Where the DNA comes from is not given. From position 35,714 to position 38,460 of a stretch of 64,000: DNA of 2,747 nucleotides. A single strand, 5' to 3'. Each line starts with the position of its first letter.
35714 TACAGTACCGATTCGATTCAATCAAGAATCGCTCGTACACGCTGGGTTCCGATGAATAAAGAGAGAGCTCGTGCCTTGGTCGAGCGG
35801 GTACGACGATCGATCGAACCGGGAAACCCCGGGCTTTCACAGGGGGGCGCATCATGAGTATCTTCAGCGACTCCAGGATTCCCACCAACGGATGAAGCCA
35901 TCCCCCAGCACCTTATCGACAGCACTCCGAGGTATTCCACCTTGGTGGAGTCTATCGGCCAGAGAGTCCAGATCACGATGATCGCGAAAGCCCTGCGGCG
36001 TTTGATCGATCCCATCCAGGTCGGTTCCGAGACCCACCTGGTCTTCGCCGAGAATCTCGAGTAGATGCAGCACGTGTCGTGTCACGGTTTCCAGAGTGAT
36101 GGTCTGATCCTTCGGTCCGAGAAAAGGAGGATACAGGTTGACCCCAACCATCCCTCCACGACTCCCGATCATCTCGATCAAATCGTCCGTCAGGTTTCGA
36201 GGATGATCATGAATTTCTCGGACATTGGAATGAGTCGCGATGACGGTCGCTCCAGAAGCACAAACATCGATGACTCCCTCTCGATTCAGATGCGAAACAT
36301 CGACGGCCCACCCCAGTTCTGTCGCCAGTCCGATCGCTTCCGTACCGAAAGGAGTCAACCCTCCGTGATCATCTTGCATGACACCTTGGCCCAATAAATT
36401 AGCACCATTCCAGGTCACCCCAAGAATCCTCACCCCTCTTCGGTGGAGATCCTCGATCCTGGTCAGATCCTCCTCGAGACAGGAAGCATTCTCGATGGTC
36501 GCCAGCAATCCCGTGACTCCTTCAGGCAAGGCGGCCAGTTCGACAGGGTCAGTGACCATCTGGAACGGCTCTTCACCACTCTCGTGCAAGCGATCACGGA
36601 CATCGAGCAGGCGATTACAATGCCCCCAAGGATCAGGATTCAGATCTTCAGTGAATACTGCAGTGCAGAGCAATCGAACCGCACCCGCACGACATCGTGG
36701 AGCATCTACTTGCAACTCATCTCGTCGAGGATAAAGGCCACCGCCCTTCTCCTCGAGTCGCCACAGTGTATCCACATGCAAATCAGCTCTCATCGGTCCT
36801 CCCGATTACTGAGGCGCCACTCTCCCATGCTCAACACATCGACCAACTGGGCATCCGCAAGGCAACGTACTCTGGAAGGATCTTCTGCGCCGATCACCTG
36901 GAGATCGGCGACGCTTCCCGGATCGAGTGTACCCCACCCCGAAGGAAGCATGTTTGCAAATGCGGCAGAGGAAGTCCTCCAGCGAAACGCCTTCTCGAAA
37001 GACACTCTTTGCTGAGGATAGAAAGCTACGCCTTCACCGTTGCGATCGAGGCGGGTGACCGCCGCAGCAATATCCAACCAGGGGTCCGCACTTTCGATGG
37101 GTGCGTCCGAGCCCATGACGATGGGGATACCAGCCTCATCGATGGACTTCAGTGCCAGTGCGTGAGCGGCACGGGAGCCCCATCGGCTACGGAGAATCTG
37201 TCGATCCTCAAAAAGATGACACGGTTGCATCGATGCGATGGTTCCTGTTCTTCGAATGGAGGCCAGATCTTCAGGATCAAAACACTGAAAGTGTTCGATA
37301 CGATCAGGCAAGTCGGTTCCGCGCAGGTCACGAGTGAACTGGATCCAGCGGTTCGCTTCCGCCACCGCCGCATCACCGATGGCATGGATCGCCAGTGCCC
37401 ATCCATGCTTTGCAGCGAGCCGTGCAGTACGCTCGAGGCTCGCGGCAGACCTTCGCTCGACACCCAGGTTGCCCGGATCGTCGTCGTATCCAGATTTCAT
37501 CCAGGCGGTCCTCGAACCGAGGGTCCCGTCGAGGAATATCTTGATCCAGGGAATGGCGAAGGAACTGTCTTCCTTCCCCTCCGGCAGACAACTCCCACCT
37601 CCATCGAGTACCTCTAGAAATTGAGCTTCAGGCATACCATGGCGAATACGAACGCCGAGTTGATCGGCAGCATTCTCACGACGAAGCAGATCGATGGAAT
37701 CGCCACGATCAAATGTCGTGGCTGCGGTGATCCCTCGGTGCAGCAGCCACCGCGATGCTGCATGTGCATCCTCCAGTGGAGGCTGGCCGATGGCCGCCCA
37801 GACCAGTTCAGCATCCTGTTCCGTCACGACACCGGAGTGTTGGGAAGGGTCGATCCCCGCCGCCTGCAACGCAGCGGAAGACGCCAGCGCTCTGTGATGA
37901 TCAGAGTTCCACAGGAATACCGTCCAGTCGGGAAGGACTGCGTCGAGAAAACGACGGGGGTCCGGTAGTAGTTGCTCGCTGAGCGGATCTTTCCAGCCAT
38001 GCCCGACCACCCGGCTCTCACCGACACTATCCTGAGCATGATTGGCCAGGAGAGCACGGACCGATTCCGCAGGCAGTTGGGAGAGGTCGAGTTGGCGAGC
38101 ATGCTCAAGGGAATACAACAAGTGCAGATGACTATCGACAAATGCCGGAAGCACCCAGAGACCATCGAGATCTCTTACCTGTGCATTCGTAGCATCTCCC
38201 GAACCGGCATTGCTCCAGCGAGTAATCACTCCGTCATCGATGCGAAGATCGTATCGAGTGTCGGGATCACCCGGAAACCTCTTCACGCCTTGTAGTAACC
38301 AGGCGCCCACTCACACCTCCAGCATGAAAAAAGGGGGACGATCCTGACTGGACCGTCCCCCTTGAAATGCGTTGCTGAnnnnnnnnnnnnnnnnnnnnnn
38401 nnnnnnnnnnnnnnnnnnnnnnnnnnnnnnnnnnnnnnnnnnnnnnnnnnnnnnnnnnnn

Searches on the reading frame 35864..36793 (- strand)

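Call 6: search_protein_families(library=pfam, proteins=[window:35864-36793:-], max_evalue=0.001)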
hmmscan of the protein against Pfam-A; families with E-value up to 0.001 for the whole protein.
window:35864-36793:- (309 aa): 2 families
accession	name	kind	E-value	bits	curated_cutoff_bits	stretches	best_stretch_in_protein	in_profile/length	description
PF01244.27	Peptidase_M19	-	4.1e-72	243.5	26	1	3-305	9-318/319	Membrane dipeptidase (Peptidase family M19)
PF04909.20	Amidohydro_2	-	0.0003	21.1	26.4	1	87-297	74-280/289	Amidohydrolase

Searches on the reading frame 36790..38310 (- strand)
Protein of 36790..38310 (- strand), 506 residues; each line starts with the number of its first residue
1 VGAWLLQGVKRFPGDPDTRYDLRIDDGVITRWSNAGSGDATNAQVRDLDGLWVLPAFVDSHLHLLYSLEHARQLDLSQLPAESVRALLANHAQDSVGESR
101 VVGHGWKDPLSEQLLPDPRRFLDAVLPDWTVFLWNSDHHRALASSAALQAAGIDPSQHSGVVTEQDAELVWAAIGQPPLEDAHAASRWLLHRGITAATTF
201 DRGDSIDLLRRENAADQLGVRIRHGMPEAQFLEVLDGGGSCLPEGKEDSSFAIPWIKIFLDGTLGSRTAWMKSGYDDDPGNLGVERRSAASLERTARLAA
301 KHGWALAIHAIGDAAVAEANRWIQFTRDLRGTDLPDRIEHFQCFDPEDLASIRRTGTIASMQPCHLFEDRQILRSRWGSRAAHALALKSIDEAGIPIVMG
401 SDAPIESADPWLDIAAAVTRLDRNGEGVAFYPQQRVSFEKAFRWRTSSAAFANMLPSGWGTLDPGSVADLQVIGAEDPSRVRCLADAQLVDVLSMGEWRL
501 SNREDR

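Call 6: search_protein_families(library=pfam, proteins=[window:36790-38310:-], max_evalue=0.001)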
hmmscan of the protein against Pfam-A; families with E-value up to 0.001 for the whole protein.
window:36790-38310:- (506 aa): 2 families
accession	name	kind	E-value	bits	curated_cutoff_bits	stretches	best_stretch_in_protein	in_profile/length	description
PF07969.17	Amidohydro_3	-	9.1e-59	200.6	29.7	1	44-481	1-451/472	Amidohydrolase family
PF01979.26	Amidohydro_1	-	1.4e-11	44.7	25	1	291-477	136-321/345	Amidohydrolase family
